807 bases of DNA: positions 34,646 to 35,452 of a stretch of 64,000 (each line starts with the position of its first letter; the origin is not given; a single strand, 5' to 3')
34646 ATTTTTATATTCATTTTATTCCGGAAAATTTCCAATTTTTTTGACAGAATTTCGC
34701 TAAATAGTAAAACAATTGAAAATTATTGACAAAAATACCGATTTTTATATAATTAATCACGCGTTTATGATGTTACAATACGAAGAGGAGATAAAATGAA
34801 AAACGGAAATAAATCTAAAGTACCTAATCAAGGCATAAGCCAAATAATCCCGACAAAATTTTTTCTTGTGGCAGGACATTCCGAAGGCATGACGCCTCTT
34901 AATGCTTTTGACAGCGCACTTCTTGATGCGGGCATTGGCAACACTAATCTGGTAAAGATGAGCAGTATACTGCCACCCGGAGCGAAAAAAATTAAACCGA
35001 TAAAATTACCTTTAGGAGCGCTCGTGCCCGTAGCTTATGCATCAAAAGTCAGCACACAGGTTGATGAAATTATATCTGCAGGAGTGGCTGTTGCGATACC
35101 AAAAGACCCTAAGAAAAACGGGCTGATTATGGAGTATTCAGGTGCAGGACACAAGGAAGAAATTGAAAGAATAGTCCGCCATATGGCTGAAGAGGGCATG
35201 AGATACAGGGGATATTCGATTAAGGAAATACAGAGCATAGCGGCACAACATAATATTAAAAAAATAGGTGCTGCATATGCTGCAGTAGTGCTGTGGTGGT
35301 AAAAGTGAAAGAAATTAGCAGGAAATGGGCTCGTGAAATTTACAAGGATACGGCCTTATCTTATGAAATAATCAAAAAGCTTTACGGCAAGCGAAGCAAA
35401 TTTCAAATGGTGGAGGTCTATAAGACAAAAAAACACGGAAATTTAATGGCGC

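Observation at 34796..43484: Polyamine biosynthesis genes translationally coupled to a trio of GT-C-like membrane proteins (YfhO plus two DUF2723-TPR proteins)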

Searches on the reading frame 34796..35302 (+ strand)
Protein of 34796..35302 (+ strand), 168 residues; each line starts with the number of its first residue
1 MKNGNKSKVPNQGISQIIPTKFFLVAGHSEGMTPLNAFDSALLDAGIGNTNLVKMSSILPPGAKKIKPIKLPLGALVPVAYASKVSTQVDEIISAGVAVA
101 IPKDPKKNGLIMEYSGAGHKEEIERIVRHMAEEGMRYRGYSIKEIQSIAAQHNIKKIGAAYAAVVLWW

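Call 4: search_protein_families(library=pfam, proteins=[window:34796-35302:+], max_evalue=0.01)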
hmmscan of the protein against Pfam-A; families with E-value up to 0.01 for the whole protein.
window:34796-35302:+ (168 aa): 1 family
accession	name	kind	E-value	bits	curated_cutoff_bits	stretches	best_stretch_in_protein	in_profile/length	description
PF01862.21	PvlArgDC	-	4.8e-46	157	22.7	1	18-167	1-161/161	Pyruvoyl-dependent arginine decarboxylase (PvlArgDC)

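Call 6: search_protein_families(library=ncbifam, proteins=[window:34796-35302:+], max_evalue=0.001)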
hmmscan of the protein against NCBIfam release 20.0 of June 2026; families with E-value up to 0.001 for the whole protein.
window:34796-35302:+ (168 aa): 2 families
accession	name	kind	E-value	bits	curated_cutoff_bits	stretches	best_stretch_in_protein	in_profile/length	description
TIGR00286.1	TIGR00286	equivalog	1.3e-48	164.6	106.95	1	18-167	2-151/152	pyruvoyl-dependent arginine decarboxylase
NF009064.0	PRK12398.1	equivalog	8.4e-20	71.4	207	1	15-156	3-150/165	pyruvoyl-dependent arginine decarboxylase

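Call 18: list_cluster_members(proteins=[window:34796-35302:+, window:35293-36144:+, window:36141-36992:+, window:36994-39369:+, window:39359-41362:+, window:41397-43484:+, window:44364-46562:+, window:47884-49155:+, window:32269-34590:+, window:43805-44260:+])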
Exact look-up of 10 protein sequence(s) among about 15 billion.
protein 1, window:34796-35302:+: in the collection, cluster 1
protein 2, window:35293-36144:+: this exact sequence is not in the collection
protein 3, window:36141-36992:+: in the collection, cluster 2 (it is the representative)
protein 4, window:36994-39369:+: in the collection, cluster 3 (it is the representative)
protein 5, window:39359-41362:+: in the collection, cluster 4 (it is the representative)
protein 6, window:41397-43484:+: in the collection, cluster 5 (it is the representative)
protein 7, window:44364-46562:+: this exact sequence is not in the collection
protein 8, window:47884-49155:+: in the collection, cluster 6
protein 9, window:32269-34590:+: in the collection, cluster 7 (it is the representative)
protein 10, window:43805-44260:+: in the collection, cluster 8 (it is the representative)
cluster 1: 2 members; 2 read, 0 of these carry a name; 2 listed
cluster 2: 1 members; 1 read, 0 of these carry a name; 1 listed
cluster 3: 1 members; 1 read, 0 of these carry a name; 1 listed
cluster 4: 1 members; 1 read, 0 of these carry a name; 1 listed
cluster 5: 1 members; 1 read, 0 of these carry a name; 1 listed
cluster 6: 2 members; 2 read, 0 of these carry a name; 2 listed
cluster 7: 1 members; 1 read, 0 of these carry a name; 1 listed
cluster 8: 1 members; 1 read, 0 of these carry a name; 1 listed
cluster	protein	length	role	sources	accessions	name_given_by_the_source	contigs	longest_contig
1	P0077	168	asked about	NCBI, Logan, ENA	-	-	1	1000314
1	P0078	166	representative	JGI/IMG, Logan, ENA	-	-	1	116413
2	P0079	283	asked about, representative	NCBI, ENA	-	-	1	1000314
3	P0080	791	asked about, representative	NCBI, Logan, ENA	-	-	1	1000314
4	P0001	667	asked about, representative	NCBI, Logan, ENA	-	-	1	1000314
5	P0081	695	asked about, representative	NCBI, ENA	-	-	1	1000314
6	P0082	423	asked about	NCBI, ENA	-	-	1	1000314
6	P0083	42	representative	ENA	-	-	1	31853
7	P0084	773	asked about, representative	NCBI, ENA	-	-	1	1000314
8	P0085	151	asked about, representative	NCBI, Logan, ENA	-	-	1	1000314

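Call 42: predict_structure(alignment_id=A2)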
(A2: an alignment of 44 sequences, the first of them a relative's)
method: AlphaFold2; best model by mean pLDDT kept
length: 791 residues; sequences in the alignment: 44
mean_pLDDT: 92.6   pTM: 0.91
mean pLDDT of the five models: 92.6, 91.5, 91.5, 90.9, 90.1
residues with pLDDT >= 90: 665; 70-90: 100; 50-70: 25; < 50: 1
segments of 3 or more residues with pLDDT < 50: none
pLDDT, mean of each block of 10 residues (from residue 1): 92 95 93 89 94 96 94 91 95 96 98 97 97 92 95 98 93 97 95 97 86 92 97 94 89 92 93 90 89 95 95 96 95 95 90 96 98 95 96 97 95 93 92 95 97 97 95 95 74 90 95 92 61 83 87 93 92 93 94 94 94 94 95 92 94 93 94 73 71 96 95 97 97 96 95 96 96 94 87 66
secondary structure, 60 per line:
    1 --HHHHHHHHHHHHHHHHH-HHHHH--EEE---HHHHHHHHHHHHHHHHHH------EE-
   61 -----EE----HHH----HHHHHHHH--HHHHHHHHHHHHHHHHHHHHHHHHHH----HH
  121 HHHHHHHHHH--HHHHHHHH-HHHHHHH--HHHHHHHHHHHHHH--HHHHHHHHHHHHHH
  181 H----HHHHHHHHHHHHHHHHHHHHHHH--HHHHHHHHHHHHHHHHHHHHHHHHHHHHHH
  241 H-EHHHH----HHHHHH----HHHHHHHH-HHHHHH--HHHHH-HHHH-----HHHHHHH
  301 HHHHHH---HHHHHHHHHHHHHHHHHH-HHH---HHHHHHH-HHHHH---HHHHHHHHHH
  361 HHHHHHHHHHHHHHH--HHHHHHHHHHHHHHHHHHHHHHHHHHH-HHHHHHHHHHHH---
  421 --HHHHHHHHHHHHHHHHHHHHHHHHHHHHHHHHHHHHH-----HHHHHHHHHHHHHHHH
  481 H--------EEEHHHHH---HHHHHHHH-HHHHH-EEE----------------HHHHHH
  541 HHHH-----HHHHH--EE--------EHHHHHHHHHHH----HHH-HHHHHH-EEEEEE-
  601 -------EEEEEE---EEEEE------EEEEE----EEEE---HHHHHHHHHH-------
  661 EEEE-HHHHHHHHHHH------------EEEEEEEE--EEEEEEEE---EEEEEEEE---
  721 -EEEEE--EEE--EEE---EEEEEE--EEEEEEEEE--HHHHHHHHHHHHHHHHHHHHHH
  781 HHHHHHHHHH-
elements in order (helices of 4 or more, strands of 3 or more residues): H3-19 H21-25 E28-30 H34-51 H79-86 H89-114 H119-130 H133-140 H142-148 H151-164 H167-181 H186-208 H211-241 H244-247 H252-257 H262-269 H271-276 H279-283 H285-288 H294-306 H310-327 H335-341 H343-347 H351-375 H378-404 H406-417 H423-459 H465-481 E490-492 H493-497 H501-508 H510-514 E516-518 H535-544 H550-554 H568-578 H587-592 E594-599 E608-613 E617-621 E628-632 E637-640 H644-653 E661-664 H666-676 E689-696 E699-706 E710-717 E722-726 E729-731 E734-736 E740-745 E748-756 H759-790

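Call 59: search_solved_structures(query=A2, max_evalue=1)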
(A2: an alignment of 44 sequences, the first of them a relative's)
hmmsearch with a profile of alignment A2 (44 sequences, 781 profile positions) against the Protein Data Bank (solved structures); distinct sequences matched with E-value up to 1: 3.
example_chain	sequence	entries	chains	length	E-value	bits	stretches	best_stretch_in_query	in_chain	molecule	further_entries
3f02_A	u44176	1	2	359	0.024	16.4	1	554-701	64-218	Neuroserpin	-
3f5n_A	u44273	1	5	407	0.034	15.9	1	554-701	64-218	Neuroserpin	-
6b87_A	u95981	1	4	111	0.043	15.5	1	392-466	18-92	TMHC2_E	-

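Call 63: find_homologous_proteins(query=window:34796-35302:+)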
Query window:34796-35302:+ (168 aa): 1531 proteins with E <= 0.001 among 1652 candidates; the best 120 are listed.
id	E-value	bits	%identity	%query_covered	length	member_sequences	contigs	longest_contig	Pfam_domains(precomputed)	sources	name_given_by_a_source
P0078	3.5e-92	325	91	98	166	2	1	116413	PF01862.22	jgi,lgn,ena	-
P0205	1.4e-85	303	90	93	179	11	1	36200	PF01862.22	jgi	jgi:arginine decarboxylase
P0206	6.4e-81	288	80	95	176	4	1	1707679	PF01862.22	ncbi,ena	-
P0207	9.3e-80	284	76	100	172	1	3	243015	PF01862.22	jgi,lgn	jgi:arginine decarboxylase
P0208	2.1e-79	283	81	95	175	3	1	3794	PF01862.22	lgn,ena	-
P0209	1.8e-78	280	78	95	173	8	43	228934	PF01862.22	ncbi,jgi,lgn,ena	jgi:arginine decarboxylase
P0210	3.8e-78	279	77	99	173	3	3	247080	PF01862.22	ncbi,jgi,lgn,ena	-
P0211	4.4e-78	279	79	95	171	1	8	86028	PF01862.22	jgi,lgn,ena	jgi:arginine decarboxylase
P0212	1.6e-77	277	77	98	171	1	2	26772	PF01862.22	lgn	-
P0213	2.4e-77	276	79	95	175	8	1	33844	PF01862.22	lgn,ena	-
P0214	4.3e-77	276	79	95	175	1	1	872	PF01862.22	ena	-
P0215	6.0e-77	275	77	99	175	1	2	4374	PF01862.22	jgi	jgi:arginine decarboxylase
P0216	6.0e-77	275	78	95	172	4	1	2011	PF01862.22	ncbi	-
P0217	4.8e-76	272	76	100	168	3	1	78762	PF01862.22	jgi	jgi:arginine decarboxylase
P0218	7.4e-76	272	75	99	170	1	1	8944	PF01862.22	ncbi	-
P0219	1.0e-75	271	78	93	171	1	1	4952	PF01862.22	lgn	-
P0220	2.7e-75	270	79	93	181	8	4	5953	PF01862.22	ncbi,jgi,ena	-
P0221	4.3e-75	269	78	93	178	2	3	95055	PF01862.22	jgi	jgi:arginine decarboxylase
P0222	4.8e-75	269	76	95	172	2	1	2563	PF01862.22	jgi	jgi:arginine decarboxylase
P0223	1.3e-74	268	72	99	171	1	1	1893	PF01862.22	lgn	-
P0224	1.4e-74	267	75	93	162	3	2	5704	PF01862.22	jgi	-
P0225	1.8e-74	267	79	93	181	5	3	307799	PF01862.22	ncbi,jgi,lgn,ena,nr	ncbi:MAG: arginine decarboxylase, pyruvoyl-dependent [Candidatus Goldiibacteriota bacterium HGW-Gold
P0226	2.7e-74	266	78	92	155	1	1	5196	PF01862.22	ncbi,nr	ncbi:MAG TPA: arginine decarboxylase, pyruvoyl-dependent [Candidatus Goldiibacteriota bacterium]|nr:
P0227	3.7e-74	266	72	99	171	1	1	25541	PF01862.22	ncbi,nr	ncbi:MAG: arginine decarboxylase, pyruvoyl-dependent [Candidatus Goldbacteria bacterium]|nr:arginine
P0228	5.2e-74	266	74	95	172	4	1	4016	PF01862.22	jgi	-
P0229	1.3e-73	264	76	93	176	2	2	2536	PF01862.22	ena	-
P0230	3.8e-72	259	75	93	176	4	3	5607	PF01862.22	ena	-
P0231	3.9e-72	259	70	100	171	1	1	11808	PF01862.22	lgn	-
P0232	8.2e-72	258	73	95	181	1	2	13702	PF01862.22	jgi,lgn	-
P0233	8.5e-72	258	73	95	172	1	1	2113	PF01862.22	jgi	jgi:arginine decarboxylase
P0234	8.7e-72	258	76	93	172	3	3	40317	PF01862.22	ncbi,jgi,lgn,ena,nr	ncbi:MAG: arginine decarboxylase, pyruvoyl-dependent [Candidatus Goldbacteria bacterium]|nr:arginine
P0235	2.3e-71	257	73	93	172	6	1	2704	PF01862.22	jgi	jgi:arginine decarboxylase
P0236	4.6e-71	256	74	93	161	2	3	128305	PF01862.22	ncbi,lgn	-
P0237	1.4e-69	251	74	95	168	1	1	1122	PF01862.22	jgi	-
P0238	9.5e-69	248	74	90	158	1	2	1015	PF01862.22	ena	-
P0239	4.3e-67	243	77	86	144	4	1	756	PF01862.22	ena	-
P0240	1.0e-66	242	74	89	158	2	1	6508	PF01862.22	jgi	-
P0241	2.2e-65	237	70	90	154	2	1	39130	PF01862.22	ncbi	ncbi:MAG: pyruvoyl-dependent arginine decarboxylase [Candidatus Goldiibacteriota bacterium]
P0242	4.0e-65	237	69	93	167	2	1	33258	PF01862.22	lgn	-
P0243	2.0e-64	234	67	99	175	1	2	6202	PF01862.22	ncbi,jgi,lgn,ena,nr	ncbi:MAG TPA: arginine decarboxylase, pyruvoyl-dependent [Firmicutes bacterium]|nr:arginine decarbox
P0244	2.1e-64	234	66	94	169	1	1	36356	PF01862.22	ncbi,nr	ncbi:MAG: arginine decarboxylase, pyruvoyl-dependent [Spirochaetia bacterium]|nr:arginine decarboxyl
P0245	6.6e-61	223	64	98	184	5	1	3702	PF01862.22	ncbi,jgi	-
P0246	3.6e-58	214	69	89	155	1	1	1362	PF01862.22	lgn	-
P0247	9.5e-57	209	68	89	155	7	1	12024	PF01862.22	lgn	-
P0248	1.1e-56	209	66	89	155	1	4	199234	PF01862.22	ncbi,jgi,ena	-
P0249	1.2e-56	209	66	89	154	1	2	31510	PF01862.22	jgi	jgi:arginine decarboxylase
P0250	1.3e-56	209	66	89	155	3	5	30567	PF01862.22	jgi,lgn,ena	-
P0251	3.0e-56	208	66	89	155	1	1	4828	PF01862.22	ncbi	-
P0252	3.4e-56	208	66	89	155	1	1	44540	PF01862.22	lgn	-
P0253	3.9e-56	207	67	89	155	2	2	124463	PF01862.22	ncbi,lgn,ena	-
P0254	4.1e-56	207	68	89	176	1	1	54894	PF01862.22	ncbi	-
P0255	6.5e-56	207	67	89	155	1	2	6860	PF01862.22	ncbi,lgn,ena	-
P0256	8.0e-56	206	66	89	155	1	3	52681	PF01862.22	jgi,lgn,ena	-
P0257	8.9e-56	206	67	89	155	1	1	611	PF01862.22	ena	-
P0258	9.8e-56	206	69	89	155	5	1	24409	PF01862.22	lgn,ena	-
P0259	1.1e-55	206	65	89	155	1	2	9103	PF01862.22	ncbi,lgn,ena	-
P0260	1.1e-55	206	68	89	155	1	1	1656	PF01862.22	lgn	-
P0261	1.1e-55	206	66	89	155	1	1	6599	PF01862.22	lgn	-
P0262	1.1e-55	206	66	89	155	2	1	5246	PF01862.22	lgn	-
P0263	1.6e-55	205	64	89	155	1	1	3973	PF01862.22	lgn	-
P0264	1.8e-55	205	66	89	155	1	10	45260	PF01862.22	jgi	jgi:arginine decarboxylase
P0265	1.8e-55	205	66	89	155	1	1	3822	PF01862.22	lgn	-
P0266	2.1e-55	205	66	89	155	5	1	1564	PF01862.22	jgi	jgi:arginine decarboxylase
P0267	2.1e-55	205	68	89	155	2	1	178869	PF01862.22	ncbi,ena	-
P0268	2.5e-55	205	65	89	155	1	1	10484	PF01862.22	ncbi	-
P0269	2.6e-55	205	68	89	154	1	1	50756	PF01862.22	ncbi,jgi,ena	-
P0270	2.6e-55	205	64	89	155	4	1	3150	PF01862.22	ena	-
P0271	2.9e-55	205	66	89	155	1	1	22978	PF01862.22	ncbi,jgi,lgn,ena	-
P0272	3.1e-55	204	67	89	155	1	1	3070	PF01862.22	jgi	-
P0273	4.1e-55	204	67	89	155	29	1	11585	PF01862.22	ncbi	-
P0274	4.2e-55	204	65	89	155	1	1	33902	PF01862.22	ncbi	-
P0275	4.3e-55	204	66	89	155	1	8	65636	PF01862.22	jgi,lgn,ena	jgi:arginine decarboxylase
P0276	4.5e-55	204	64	90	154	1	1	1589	PF01862.22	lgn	-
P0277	5.5e-55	204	66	89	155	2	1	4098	PF01862.22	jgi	-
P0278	5.7e-55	204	65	89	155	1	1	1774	PF01862.22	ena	-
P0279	5.8e-55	204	66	89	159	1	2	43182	PF01862.22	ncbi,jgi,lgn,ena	-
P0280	5.9e-55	204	65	89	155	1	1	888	PF01862.22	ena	-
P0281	5.9e-55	204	65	89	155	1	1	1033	PF01862.22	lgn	-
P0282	6.7e-55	203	67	89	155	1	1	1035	PF01862.22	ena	-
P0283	6.8e-55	203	67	89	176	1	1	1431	PF01862.22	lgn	-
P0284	6.9e-55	203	63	89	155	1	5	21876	PF01862.22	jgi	jgi:arginine decarboxylase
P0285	7.0e-55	203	66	89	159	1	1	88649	PF01862.22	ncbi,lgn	ncbi:MAG: arginine decarboxylase, pyruvoyl-dependent [bacterium]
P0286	7.1e-55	203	64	89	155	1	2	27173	PF01862.22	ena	-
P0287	7.8e-55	203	65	89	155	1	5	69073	PF01862.22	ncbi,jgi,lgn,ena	-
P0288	7.9e-55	203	65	89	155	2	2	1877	PF01862.22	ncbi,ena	-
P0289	8.2e-55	203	67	89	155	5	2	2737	PF01862.22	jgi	jgi:arginine decarboxylase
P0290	8.5e-55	203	66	89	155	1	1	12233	PF01862.22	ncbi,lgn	-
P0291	1.0e-54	203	64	89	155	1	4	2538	PF01862.22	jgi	jgi:arginine decarboxylase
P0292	1.1e-54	203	64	89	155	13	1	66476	PF01862.22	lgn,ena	-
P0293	1.1e-54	203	65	89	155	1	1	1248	PF01862.22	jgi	jgi:arginine decarboxylase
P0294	1.1e-54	203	66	89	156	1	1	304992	PF01862.22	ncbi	-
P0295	1.4e-54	202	63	89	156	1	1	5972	PF01862.22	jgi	jgi:arginine decarboxylase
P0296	1.6e-54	202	66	89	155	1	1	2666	PF01862.22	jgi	-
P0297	1.6e-54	202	67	89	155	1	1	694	PF01862.22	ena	-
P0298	1.9e-54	202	63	89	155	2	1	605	PF01862.22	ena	-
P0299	2.0e-54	202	66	89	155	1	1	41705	PF01862.22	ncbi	ncbi:MAG: arginine decarboxylase, pyruvoyl-dependent [bacterium]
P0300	2.1e-54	202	67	89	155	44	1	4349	PF01862.22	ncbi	-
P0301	2.2e-54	202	65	89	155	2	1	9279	PF01862.22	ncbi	-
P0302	2.2e-54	202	65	89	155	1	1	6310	PF01862.22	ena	-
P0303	2.2e-54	202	67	89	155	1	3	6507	PF01862.22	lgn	-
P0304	2.5e-54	202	66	89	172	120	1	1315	PF01862.22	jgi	-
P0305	2.9e-54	201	64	89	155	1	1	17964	PF01862.22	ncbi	-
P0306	3.0e-54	201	65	89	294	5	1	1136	PF02675.22,PF01862.22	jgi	-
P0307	3.1e-54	201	64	89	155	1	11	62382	PF01862.22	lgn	-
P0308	3.5e-54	201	65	89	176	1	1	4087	PF01862.22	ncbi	-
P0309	3.5e-54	201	66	89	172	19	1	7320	PF01862.22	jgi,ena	-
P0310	3.5e-54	201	67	89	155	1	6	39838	PF01862.22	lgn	-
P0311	3.6e-54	201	67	89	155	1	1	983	PF01862.22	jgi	-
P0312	3.7e-54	201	64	89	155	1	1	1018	PF01862.22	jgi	-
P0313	3.8e-54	201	67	89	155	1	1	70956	PF01862.22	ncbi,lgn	ncbi:MAG: arginine decarboxylase, pyruvoyl-dependent [bacterium]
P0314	4.1e-54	201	64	89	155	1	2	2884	PF01862.22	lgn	-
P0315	4.2e-54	201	66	89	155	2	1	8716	PF01862.22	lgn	-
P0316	4.2e-54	201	66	83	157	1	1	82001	PF01862.22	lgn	-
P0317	4.2e-54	201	65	89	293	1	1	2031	PF02675.22,PF01862.22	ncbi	-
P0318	4.7e-54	201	65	89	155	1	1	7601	PF01862.22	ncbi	-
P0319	4.8e-54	201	65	89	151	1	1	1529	PF01862.22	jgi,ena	-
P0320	4.9e-54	201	63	89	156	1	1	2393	PF01862.22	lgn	-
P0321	5.0e-54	201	64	89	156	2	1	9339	PF01862.22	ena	-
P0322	5.5e-54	200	64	89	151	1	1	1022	PF01862.22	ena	-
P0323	7.0e-54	200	64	89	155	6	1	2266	PF01862.22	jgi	jgi:arginine decarboxylase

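Call 64: find_encoding_contigs(protein=P0225, flank=9000, max_places=2)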
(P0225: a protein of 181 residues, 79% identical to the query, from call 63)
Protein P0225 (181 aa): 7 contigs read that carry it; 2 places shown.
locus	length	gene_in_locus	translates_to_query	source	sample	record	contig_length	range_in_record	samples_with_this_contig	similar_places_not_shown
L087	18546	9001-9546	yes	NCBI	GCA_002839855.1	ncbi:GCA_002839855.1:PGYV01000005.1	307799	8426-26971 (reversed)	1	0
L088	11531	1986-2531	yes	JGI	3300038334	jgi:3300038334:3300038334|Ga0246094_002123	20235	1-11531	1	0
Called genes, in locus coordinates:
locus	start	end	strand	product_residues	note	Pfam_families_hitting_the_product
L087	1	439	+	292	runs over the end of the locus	PF08668:HDOD, PF01966:HD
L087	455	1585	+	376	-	PF01590:GAF, PF13185:GAF_2, PF13492:GAF_3, PF13487:HD_5, PF01966:HD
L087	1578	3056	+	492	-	PF13185:GAF_2, PF01590:GAF (faint), PF13492:GAF_3 (weak), PF00990:GGDEF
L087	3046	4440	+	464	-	PF00990:GGDEF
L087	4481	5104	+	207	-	PF04542:Sigma70_r2, PF08281:Sigma70_r4_2, PF04545:Sigma70_r4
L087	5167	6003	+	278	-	-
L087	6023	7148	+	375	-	PF13620:CarboxypepD_reg, PF13715:CarbopepD_reg_2 (weak)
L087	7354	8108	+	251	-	-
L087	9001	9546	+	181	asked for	PF01862:PvlArgDC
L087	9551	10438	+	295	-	PF17284:Spermine_synt_N, PF01564:Spermine_synth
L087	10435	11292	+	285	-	PF00491:Arginase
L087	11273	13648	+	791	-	PF09586:YfhO (weak)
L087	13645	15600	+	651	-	PF00515:TPR_1 (faint), PF11028:TMEM260_N, PF13424:TPR_12 (faint), PF13181:TPR_8 (faint), PF07719:TPR_2 (weak)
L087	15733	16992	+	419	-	PF13167:GTP-bdg_N, PF16360:GTP-bdg_M, PF01926:MMR_HSR1, PF19275:HflX_C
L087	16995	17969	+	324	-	PF01408:GFO_IDH_MocA, PF02826:2-Hacid_dh_C (faint), PF22725:GFO_IDH_MocA_C3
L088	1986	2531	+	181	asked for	PF01862:PvlArgDC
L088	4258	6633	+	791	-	PF09586:YfhO (weak)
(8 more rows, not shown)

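Call 65: find_encoding_contigs(protein=P0248, flank=8000, max_places=2)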
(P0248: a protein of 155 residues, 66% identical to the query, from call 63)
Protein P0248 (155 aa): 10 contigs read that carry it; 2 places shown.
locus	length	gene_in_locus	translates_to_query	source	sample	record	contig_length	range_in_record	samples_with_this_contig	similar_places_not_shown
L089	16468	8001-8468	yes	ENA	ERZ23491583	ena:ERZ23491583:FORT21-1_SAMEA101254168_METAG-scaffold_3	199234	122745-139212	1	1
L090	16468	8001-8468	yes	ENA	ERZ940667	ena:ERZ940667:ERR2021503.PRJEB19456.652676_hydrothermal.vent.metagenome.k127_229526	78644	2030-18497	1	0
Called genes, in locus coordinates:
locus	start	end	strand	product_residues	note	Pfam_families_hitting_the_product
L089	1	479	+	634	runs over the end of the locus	PF01512:Complex1_51K, PF10531:SLBB (faint), PF22461:SLBB_2 (weak), PF10589:NADH_4Fe-4S, PF12838:Fer4_7 (weak), PF13237:Fer4_10 (weak), PF00037:Fer4 (weak), PF12837:Fer4_6 (weak), +1 more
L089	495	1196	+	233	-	PF13510:Fer2_4, PF13187:Fer4_9 (faint), PF13237:Fer4_10 (faint), PF22117:Fer4_Nqo3, PF12838:Fer4_7 (weak), PF14697:Fer4_21 (weak), PF00037:Fer4 (weak), PF12837:Fer4_6 (weak)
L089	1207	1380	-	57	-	-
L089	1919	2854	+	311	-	PF03747:ADP_ribosyl_GH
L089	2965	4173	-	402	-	PF00083:Sugar_tr, PF07690:MFS_1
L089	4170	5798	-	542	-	PF03321:GH3, PF23571:GH3_M, PF23572:GH3_C (weak)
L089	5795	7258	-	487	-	PF13581:HATPase_c_2 (weak)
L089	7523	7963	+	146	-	PF02675:AdoMet_dc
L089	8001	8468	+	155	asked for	PF01862:PvlArgDC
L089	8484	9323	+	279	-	PF17284:Spermine_synt_N, PF01564:Spermine_synth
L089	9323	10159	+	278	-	PF00491:Arginase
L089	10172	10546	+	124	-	PF21157:DksA_N, PF01258:zf-dskA_traR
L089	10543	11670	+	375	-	PF02073:Peptidase_M29, PF26233:NicX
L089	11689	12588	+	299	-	PF01715:IPPT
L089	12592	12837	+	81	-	PF17209:Hfq, PF21979:Hfq_1 (weak)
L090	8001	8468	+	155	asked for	PF01862:PvlArgDC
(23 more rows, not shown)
